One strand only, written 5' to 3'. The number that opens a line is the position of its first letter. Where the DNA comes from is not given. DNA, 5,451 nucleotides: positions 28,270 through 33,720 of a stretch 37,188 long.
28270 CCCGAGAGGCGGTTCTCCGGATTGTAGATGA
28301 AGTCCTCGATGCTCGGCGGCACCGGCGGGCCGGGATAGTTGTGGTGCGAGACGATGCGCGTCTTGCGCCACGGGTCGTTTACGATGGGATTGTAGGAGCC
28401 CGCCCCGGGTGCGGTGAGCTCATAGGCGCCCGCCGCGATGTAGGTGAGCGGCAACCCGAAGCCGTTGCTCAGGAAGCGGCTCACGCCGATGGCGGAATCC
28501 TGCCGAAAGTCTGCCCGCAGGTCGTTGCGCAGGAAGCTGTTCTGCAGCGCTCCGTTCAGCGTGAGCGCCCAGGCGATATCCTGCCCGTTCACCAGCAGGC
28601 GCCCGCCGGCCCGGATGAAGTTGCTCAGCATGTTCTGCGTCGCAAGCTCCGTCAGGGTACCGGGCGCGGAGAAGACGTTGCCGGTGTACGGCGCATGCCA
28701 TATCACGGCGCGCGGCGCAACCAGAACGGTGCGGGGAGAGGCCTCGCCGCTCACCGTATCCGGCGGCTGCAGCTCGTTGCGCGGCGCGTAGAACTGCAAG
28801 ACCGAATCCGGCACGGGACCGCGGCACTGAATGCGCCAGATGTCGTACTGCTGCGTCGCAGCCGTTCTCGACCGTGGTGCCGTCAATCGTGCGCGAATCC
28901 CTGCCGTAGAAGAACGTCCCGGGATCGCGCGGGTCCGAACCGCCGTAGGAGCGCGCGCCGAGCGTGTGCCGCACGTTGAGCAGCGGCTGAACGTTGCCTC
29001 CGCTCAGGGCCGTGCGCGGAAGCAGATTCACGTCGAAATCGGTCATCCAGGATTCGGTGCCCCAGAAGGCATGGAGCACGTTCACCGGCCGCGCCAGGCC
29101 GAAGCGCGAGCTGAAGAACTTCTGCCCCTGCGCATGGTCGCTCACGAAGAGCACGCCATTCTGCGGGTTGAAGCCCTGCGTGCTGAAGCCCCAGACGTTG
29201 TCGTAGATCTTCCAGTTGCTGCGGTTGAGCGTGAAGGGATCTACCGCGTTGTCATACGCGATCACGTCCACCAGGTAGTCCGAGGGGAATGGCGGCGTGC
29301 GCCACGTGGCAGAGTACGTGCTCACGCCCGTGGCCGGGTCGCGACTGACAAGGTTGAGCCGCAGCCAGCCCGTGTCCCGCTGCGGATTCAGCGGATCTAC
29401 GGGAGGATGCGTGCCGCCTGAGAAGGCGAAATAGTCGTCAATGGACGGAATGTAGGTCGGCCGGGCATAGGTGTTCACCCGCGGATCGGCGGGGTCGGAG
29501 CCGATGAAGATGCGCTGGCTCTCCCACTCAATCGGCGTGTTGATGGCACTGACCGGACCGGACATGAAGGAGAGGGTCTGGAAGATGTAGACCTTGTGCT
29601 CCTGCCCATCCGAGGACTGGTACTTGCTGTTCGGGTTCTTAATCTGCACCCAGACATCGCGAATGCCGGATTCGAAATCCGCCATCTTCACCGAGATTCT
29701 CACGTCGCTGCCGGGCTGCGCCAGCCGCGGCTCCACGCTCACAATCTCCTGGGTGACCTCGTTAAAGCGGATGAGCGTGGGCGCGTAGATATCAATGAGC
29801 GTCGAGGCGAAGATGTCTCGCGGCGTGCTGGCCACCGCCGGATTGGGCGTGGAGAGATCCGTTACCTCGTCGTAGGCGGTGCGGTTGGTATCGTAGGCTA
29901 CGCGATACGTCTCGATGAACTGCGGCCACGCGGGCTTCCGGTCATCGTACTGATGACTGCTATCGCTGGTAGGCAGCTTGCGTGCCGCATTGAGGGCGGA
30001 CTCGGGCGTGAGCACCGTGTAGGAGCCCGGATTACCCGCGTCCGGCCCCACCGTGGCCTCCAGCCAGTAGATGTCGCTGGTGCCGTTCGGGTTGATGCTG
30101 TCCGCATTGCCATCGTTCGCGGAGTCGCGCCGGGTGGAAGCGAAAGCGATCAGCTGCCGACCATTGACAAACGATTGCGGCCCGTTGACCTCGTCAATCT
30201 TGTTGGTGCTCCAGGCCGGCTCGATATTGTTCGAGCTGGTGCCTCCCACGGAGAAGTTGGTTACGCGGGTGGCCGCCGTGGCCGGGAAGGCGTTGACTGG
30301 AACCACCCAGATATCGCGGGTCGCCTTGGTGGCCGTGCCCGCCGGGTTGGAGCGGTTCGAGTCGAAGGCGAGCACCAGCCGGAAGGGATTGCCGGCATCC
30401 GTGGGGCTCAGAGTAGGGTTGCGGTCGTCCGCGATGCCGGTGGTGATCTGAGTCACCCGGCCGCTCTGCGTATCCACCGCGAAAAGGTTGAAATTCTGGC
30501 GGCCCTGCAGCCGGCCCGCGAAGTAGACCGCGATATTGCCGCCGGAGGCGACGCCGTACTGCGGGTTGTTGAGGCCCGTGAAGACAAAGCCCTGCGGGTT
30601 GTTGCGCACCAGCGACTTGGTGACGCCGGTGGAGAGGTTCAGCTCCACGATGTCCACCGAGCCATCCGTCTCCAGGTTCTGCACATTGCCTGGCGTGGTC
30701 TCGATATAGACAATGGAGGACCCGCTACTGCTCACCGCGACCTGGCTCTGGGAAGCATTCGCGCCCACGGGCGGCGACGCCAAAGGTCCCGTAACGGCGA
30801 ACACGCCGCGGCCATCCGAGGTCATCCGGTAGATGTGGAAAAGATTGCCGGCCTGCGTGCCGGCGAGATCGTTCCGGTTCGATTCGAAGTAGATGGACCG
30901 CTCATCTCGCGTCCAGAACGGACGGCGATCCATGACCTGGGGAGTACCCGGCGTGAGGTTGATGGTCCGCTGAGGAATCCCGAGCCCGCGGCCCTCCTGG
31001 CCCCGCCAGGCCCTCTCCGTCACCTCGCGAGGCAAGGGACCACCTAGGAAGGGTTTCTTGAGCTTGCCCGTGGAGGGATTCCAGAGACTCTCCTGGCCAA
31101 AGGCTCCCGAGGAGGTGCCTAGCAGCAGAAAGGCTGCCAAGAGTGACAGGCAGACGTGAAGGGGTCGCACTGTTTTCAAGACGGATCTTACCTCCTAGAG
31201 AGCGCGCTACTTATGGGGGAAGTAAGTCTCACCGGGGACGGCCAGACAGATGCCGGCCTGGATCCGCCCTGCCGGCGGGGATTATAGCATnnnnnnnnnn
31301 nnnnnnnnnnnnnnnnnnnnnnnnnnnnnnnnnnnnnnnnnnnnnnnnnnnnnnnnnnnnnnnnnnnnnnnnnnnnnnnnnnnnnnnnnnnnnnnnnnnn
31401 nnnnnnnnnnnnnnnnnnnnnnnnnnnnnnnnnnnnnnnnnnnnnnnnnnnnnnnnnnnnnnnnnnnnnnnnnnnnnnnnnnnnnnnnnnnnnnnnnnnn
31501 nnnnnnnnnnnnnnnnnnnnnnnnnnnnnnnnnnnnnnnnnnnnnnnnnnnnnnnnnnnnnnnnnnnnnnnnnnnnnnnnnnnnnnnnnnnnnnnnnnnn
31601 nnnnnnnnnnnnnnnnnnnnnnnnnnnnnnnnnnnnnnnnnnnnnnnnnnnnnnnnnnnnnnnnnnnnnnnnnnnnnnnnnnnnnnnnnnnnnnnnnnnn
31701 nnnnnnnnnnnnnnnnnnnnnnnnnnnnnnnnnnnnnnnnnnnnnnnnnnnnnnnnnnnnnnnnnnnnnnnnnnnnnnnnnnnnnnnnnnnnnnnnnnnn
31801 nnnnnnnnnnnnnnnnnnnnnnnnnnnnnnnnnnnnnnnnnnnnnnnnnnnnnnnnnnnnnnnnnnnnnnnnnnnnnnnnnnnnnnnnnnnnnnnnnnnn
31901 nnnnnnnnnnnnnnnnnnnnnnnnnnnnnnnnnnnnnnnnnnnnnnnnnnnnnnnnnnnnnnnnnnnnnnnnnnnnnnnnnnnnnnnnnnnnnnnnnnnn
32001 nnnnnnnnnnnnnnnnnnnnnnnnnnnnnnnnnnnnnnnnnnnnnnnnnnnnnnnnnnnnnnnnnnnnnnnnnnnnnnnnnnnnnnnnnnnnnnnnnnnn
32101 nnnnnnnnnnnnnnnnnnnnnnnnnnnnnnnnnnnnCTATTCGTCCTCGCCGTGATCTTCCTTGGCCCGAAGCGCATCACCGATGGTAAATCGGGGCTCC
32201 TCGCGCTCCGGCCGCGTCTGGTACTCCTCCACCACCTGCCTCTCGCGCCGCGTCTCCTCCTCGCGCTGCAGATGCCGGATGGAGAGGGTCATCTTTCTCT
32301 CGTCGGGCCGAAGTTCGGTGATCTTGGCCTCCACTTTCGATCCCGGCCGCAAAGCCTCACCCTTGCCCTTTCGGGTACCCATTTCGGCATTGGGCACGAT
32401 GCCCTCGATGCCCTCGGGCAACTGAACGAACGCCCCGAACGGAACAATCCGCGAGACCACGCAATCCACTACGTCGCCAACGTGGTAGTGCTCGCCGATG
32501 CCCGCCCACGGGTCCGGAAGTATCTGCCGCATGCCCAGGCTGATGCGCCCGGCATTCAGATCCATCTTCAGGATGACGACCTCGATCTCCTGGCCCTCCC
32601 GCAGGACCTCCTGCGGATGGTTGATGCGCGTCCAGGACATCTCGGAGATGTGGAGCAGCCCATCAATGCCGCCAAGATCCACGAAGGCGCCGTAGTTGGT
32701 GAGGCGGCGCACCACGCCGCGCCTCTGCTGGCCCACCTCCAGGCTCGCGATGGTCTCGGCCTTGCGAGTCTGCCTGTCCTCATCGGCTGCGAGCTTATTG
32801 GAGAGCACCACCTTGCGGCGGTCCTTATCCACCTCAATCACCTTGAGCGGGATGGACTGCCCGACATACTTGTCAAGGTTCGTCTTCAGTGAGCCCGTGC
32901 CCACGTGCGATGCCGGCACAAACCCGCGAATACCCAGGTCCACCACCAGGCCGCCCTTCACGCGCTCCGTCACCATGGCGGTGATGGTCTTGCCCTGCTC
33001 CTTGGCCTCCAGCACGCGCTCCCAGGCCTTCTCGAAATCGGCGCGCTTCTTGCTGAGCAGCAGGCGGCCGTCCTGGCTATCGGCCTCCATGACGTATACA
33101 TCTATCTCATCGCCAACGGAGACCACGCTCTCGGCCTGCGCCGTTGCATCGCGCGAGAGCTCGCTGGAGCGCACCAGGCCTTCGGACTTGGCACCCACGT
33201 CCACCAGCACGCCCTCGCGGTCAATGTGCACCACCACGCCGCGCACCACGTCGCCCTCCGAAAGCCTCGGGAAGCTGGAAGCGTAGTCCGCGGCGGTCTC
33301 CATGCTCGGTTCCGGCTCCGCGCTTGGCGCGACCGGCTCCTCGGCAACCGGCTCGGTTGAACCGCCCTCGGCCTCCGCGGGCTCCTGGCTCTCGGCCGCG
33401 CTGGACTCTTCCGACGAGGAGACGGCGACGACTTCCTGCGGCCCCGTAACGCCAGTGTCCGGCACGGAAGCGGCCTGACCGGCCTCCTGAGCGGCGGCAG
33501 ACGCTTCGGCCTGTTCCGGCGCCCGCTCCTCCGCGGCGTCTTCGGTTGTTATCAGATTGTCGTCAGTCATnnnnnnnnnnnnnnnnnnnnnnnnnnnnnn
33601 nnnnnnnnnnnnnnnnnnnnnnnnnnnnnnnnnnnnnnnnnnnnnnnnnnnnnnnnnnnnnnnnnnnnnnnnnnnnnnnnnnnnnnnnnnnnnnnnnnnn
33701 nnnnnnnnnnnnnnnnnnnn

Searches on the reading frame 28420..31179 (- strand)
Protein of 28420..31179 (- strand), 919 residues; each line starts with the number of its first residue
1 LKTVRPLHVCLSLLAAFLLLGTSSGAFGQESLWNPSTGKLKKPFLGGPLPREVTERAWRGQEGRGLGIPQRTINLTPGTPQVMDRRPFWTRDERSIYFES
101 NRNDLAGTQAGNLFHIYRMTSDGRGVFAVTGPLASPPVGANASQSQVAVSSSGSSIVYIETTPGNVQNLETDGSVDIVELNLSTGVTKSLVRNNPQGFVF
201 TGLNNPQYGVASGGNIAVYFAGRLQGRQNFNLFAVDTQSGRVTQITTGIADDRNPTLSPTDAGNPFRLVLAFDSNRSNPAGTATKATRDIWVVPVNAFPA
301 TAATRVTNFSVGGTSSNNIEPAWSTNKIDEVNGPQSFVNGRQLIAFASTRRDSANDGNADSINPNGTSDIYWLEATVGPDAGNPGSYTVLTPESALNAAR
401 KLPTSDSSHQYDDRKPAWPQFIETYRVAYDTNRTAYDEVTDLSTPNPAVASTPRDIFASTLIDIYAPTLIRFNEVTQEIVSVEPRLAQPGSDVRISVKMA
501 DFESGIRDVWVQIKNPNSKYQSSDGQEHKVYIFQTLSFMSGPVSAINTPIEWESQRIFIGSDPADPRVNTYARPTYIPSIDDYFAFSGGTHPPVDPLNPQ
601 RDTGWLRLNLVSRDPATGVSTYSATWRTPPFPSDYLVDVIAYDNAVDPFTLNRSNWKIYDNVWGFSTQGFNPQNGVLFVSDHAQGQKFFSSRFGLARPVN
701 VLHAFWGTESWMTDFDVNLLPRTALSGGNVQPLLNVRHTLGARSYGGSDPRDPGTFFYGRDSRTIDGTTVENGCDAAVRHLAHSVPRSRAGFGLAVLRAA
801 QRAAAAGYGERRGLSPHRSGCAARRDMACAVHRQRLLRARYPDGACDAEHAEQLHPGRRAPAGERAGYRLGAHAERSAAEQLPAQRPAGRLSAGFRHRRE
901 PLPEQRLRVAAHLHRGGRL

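Call 5: search_protein_families(library=pfam, proteins=[window:28420-31179:-], max_evalue=0.01)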
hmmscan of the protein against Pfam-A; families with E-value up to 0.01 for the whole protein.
window:28420-31179:- (919 aa): 0 families

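Call 46: search_protein_families(library=ncbifam, proteins=[window:28420-31179:-], max_evalue=1)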
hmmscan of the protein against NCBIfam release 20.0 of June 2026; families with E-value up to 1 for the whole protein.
window:28420-31179:- (919 aa): 2 families
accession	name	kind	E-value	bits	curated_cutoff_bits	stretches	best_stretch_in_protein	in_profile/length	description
TIGR02800.1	propeller_TolB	equivalog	0.00045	19.3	343.15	1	84-164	281-345/418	Tol-Pal system beta propeller repeat protein TolB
NF053607.1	CHU_0125_OmpA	equivalog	0.3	9.5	620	1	81-128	273-315/639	CHU_0125 family OmpA-like outer membrane integrity protein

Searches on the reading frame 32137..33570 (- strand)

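Call 14: search_protein_families(library=pfam, proteins=[window:32137-33570:-], max_evalue=0.01)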
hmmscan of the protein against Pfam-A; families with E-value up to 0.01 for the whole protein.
window:32137-33570:- (477 aa): 6 families
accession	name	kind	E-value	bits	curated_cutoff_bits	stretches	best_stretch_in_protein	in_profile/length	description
PF00575.29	S1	-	3.2e-67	223.3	22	4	277-348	2-74/74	S1 RNA binding domain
PF23459.1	S1_RRP5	-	2e-22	80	27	3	365-430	4-71/72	RRP5 S1 domain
PF21710.3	Spt6_S1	-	4.6e-07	30.5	27.5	0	361-432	13-87/91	Spt6, S1/OB domain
PF18614.7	RNase_II_C_S1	-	9.6e-07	29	26.6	0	119-170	4-54/59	RNase II-type exonuclease C-terminal S1 domain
PF13509.12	S1_2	-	2.9e-05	24.5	21.8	0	279-312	1-35/61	S1 domain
PF09883.16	DUF2110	-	0.0076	17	23.2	0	104-128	2-26/87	DUF2110 central domain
